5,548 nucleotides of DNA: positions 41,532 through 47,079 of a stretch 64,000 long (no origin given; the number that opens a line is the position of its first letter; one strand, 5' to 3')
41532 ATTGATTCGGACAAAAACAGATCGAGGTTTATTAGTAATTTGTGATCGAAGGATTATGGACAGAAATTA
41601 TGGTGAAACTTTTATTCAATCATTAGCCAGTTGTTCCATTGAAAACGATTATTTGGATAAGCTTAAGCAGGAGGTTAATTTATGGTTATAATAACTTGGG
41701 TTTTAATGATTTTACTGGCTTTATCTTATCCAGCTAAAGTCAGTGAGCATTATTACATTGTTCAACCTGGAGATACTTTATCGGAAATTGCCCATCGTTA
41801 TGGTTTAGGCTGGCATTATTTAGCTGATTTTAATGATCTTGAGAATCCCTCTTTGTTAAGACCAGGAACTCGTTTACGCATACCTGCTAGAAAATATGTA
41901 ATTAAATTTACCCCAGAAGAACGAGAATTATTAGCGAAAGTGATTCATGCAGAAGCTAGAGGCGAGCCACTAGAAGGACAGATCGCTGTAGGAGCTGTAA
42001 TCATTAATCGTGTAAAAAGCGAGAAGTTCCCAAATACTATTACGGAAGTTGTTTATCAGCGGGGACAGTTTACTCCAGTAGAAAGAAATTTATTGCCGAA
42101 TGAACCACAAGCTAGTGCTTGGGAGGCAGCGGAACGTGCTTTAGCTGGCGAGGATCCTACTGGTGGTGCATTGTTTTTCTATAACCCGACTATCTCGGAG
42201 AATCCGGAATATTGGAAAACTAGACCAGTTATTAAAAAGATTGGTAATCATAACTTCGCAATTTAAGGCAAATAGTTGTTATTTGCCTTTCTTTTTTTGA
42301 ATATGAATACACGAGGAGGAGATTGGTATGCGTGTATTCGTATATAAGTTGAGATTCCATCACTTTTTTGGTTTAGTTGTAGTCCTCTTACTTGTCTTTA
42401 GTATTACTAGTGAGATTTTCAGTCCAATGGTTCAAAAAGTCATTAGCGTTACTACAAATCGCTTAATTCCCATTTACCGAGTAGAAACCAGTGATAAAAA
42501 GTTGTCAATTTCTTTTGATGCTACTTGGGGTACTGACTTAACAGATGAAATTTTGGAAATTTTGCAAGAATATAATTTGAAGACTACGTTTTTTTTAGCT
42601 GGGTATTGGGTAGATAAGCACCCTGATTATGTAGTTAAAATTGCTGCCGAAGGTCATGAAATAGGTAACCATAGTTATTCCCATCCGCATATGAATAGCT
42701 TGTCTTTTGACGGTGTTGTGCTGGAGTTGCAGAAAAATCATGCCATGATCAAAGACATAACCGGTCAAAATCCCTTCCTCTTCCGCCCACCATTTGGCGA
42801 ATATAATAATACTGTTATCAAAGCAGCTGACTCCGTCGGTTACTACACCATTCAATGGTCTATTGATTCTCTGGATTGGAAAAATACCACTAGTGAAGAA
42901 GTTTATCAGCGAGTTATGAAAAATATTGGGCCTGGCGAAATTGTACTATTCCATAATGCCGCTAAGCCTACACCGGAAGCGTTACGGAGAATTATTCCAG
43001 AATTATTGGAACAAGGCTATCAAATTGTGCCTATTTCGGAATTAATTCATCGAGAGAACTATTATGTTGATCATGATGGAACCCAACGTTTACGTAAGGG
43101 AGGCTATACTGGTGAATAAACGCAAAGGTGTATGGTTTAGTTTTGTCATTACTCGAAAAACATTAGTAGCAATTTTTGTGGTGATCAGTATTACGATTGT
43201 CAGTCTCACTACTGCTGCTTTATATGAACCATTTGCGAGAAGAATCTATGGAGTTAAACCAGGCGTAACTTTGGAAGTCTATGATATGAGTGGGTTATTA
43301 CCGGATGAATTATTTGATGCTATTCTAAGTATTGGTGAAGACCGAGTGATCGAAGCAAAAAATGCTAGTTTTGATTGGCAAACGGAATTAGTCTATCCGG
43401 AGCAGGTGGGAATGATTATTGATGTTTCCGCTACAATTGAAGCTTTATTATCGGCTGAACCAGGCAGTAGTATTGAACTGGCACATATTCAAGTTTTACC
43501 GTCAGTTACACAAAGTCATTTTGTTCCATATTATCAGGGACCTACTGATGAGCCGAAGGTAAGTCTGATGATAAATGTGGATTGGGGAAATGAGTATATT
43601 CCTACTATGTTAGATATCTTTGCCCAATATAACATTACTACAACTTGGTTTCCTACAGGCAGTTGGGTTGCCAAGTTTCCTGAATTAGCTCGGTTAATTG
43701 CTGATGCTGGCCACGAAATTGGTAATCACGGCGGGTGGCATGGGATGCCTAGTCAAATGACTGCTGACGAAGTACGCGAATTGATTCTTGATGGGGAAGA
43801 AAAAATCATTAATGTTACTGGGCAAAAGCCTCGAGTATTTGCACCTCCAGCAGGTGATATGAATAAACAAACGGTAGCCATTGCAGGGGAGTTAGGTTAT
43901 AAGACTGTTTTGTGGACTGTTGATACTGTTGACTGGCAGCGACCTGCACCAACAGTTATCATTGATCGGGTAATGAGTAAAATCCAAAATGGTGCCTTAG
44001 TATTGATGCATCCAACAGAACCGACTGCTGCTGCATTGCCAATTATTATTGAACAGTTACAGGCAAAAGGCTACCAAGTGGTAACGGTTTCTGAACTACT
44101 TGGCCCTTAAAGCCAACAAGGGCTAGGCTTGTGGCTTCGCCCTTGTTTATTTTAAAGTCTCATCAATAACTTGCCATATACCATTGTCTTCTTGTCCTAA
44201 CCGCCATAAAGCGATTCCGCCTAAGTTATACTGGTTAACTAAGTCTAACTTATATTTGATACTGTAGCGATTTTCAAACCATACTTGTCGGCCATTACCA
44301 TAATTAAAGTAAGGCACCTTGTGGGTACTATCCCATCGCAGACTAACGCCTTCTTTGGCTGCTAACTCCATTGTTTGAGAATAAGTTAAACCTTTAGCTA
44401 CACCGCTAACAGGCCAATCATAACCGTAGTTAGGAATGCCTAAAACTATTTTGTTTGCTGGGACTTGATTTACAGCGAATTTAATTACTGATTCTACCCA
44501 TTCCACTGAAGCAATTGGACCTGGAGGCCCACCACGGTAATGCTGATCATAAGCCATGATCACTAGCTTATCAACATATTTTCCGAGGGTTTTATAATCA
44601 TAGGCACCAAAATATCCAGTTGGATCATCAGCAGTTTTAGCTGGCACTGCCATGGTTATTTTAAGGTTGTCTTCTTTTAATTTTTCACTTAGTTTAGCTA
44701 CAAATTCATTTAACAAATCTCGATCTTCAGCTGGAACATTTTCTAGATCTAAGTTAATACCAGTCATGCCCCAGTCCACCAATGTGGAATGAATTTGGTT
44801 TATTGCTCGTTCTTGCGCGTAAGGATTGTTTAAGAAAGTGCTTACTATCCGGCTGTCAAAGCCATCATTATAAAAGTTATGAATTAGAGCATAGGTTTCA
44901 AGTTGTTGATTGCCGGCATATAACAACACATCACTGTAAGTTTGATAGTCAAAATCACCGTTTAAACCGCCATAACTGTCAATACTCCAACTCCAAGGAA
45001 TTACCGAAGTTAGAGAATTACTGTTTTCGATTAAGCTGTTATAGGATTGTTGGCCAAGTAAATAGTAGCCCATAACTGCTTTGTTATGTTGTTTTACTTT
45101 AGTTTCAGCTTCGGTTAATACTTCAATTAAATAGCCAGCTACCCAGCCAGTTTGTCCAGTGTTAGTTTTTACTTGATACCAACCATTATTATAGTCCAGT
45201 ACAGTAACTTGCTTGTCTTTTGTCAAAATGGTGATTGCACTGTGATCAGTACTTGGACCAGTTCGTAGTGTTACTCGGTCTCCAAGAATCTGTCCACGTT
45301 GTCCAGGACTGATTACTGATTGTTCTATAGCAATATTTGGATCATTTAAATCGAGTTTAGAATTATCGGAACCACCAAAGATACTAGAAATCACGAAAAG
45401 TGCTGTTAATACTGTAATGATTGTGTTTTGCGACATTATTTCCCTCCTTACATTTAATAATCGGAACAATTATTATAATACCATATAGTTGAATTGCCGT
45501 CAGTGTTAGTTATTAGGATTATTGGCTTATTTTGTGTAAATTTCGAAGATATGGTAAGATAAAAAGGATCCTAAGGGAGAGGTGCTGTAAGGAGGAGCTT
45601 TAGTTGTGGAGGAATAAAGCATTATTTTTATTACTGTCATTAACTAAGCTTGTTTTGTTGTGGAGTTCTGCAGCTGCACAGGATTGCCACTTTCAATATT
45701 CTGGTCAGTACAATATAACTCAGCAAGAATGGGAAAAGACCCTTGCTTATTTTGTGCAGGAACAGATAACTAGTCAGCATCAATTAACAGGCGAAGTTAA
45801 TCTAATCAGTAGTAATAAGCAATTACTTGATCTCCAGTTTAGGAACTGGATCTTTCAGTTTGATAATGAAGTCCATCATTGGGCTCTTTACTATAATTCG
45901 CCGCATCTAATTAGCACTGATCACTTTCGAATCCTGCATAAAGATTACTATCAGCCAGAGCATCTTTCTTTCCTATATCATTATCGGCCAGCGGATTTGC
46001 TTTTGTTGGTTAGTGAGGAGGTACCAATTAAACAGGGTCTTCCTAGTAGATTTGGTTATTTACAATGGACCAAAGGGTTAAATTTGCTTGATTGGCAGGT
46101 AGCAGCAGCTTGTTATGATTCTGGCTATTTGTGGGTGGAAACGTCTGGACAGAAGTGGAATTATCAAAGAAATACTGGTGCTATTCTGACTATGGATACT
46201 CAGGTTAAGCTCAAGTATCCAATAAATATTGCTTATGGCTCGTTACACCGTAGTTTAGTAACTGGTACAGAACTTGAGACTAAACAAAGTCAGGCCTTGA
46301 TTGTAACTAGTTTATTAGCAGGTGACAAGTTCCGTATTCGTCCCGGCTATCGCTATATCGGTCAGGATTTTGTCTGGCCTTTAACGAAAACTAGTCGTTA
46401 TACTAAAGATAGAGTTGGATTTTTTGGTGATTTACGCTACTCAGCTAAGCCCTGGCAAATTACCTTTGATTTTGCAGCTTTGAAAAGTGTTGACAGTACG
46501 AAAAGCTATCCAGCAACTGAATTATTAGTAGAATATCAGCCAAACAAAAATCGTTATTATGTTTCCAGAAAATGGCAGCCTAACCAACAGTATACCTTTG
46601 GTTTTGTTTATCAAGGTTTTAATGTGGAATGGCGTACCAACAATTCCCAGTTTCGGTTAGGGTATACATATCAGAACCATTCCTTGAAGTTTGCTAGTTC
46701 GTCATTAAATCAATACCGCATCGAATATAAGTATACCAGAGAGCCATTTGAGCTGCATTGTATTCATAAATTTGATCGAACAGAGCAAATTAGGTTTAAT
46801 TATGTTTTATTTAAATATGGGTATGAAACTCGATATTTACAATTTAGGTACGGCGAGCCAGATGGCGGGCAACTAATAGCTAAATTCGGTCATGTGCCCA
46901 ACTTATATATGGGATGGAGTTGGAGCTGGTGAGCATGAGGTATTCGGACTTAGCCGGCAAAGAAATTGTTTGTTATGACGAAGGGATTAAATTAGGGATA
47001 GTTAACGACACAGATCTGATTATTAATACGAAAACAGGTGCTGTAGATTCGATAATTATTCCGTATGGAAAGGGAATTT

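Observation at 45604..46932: Signal-peptide protein with outer-membrane beta-barrel character in a spore-former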

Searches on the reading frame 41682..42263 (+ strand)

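Call 75: search_protein_families(library=ncbifam, proteins=[window:41682-42263:+], max_evalue=0.00001)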
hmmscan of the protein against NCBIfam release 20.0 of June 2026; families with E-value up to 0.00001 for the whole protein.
window:41682-42263:+ (194 aa): 5 families
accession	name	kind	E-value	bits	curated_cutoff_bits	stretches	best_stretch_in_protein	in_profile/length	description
TIGR02869.1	spore_SleB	equivalog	5.8e-39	134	236.5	1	75-193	83-200/201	spore cortex-lytic enzyme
TIGR02899.1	spore_safA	subfamily_domain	9.7e-09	35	67.85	1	27-69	1-44/44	SafA/ExsA family spore coat assembly protein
NF047755.1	LIC_10271_M23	exception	2.7e-07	30.5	180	1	5-80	6-82/207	LIC_10271 family cell wall hydrolase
NF042931.1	SAG1386_EF1546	equivalog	1.4e-06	28.5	80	1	19-67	106-157/158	SAG1386/EF1546 family surface-associated protein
NF050804.1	CellDivDipMCaul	equivalog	3e-06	26.3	900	1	17-68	179-230/634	cell division endopeptidase DipM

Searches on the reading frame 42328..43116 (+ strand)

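Call 75: search_protein_families(library=ncbifam, proteins=[window:42328-43116:+], max_evalue=0.00001)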
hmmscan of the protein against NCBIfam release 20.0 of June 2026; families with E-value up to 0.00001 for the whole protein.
window:42328-43116:+ (263 aa): 9 families
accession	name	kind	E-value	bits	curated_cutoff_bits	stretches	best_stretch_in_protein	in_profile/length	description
TIGR02764.1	spore_ybaN_pdaB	equivalog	4.2e-68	228.9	237.4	1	52-240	1-191/191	polysaccharide deacetylase family sporulation protein PdaB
TIGR02873.1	spore_ylxY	hypoth_equivalog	2.3e-52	177.9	391.5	1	45-240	73-267/268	probable sporulation protein, polysaccharide deacetylase family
TIGR02884.1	spore_pdaA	equivalog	7e-45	153.5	298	1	47-239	27-223/224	delta-lactam-biosynthetic de-N-acetylase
NF045821.1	PgAcgDacpgdA1_Bac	equivalog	3.5e-40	137.7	400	1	59-240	90-275/282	peptidoglycan-N-acetylglucosamine deacetylase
TIGR04243.1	nodulat_NodB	equivalog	7.8e-34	116.9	240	1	58-216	3-162/197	chitooligosaccharide deacetylase NodB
NF045820.1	PgAcgDacpgdA_Strep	equivalog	9.8e-34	116.9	800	1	52-241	263-449/463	peptidoglycan-N-acetylglucosamine deacetylase PgdA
NF045822.1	PgAcgDacpgdA2_Bac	equivalog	2e-30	106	400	1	61-239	74-261/274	peptidoglycan-N-acetylglucosamine deacetylase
TIGR03006.1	pepcterm_polyde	equivalog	9.9e-15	54.4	276.2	1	72-162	36-126/272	XrtA system polysaccharide deacetylase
NF050820.1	PolSacchBiosHfsH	equivalog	6.8e-06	25.9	400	0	100-162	84-146/249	oligosaccharide deacetylase HfsH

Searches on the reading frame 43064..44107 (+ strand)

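Call 75: search_protein_families(library=ncbifam, proteins=[window:43064-44107:+], max_evalue=0.00001)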
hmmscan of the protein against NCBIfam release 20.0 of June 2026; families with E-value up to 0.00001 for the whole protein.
window:43064-44107:+ (348 aa): 8 families
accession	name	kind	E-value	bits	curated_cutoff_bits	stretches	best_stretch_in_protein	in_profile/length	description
TIGR02873.1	spore_ylxY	hypoth_equivalog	1.2e-66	224.7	391.5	1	81-346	1-267/268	probable sporulation protein, polysaccharide deacetylase family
TIGR02764.1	spore_ybaN_pdaB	equivalog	5.8e-52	176.3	237.4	1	160-346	2-191/191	polysaccharide deacetylase family sporulation protein PdaB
TIGR02884.1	spore_pdaA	equivalog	4.8e-33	114.7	298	1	155-345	28-223/224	delta-lactam-biosynthetic de-N-acetylase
NF045820.1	PgAcgDacpgdA_Strep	equivalog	2.1e-30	105.9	800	1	177-347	281-449/463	peptidoglycan-N-acetylglucosamine deacetylase PgdA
NF045821.1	PgAcgDacpgdA1_Bac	equivalog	9e-28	96.9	400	1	157-345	81-274/282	peptidoglycan-N-acetylglucosamine deacetylase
TIGR04243.1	nodulat_NodB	equivalog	9.9e-28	97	240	1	177-321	15-160/197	chitooligosaccharide deacetylase NodB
NF045822.1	PgAcgDacpgdA2_Bac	equivalog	3.6e-19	69.1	400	1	163-340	68-256/274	peptidoglycan-N-acetylglucosamine deacetylase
TIGR03006.1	pepcterm_polyde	equivalog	5.1e-09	35.6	276.2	1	179-271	36-128/272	XrtA system polysaccharide deacetylase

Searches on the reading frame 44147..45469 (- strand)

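Call 75: search_protein_families(library=ncbifam, proteins=[window:44147-45469:-], max_evalue=0.00001)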
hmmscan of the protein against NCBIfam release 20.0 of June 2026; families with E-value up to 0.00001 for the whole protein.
window:44147-45469:- (440 aa): 2 families
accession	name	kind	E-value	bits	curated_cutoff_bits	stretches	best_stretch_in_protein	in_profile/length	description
TIGR04211.1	SH3_and_anchor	equivalog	9.9e-10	38.3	65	1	66-130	8-73/198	TIGR04211 family SH3 domain-containing protein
NF040678.1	EntFM_CwpFM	equivalog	2.9e-06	26.6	720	1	63-129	66-131/430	enterotoxin EntFM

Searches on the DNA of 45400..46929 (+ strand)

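Call 39: search_rna_families(source=window, start=45400, end=45750, threshold=evalue, max_evalue=10)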
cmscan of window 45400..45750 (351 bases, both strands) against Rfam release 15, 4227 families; matches with E-value up to 10: 2.
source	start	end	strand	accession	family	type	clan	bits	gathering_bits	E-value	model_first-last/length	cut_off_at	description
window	45466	45535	+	RF00268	snoZ7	Gene; snRNA; snoRNA; CD-box;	CL00057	18.5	43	0.88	1-78/78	no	Small nucleolar RNA snoZ7/snoR77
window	45597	45674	-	RF01153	sn3060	Gene; snRNA; snoRNA; CD-box;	-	14.4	45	3.6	1-67/67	no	Small nucleolar RNA sn3060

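Call 40: search_rna_families(source=L003, start=9750, end=10120, threshold=evalue, max_evalue=10)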
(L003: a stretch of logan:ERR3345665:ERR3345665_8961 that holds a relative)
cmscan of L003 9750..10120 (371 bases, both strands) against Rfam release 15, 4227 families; matches with E-value up to 10: 3.
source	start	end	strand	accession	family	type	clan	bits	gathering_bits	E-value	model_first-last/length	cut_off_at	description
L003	10032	10055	-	RF02700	HtrA_thermometer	Cis-reg; thermoregulator;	-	20.8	52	0.15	1-46/46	no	HtrA 5' UTR thermometer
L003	9811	9895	+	RF01604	plasmodium_snoR28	Gene; snRNA; snoRNA; CD-box;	-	17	63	7.9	1-78/78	no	small nucleolar RNA snoR28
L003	9937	10015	+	RF03016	RT-12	Gene; sRNA;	-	13.4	44.2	9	1-117/117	no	RT-12 RNA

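Call 85: search_with_rna_model(model_id=R1, sources=[L003, L004, L005, L007, L011, L014, L015, L017, L025, L027, L029, L031], max_evalue=1e-10, make_alignment=true)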
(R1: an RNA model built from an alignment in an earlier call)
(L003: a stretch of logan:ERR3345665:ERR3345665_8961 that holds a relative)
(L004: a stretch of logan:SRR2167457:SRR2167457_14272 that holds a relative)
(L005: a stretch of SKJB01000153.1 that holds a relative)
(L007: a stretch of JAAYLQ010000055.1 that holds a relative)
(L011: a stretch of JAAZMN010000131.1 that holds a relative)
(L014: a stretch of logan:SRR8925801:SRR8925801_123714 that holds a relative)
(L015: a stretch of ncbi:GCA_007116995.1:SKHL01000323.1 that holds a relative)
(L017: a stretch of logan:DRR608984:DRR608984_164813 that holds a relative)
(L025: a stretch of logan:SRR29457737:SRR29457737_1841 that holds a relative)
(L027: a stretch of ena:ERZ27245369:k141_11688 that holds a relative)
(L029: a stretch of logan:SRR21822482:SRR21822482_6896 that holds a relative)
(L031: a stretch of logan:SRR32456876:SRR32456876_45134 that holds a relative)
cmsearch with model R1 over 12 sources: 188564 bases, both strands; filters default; matches with E-value up to 1e-10: 12.
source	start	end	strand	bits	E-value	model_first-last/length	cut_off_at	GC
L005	6882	6948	+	82.9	1.4e-22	1-67/67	no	0.48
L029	9958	10024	+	81.7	3.3e-22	1-67/67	no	0.51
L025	9959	10024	+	79.9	1.2e-21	1-67/67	no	0.53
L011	6873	6940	+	77.2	8e-21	1-67/67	no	0.46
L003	9959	10024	+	76.1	1.8e-20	1-67/67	no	0.55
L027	9931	9997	+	73.4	1.2e-19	1-67/67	no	0.52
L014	9980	10048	+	73.3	1.3e-19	1-67/67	no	0.48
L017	429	496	+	70.5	9.6e-19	1-67/67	no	0.46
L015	3086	3153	+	67.5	8.1e-18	1-67/67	no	0.53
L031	9961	10024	+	66.1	2.2e-17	1-67/67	no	0.55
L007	6836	6906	+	59.9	1.9e-15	1-67/67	no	0.51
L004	2750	2815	+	53.7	1.5e-13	1-67/67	no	0.41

Alignment A6: 12 matches aligned to the model, 76 columns, each read 5' to 3' on its own strand. Consensus structure (alignment columns), stored with it:
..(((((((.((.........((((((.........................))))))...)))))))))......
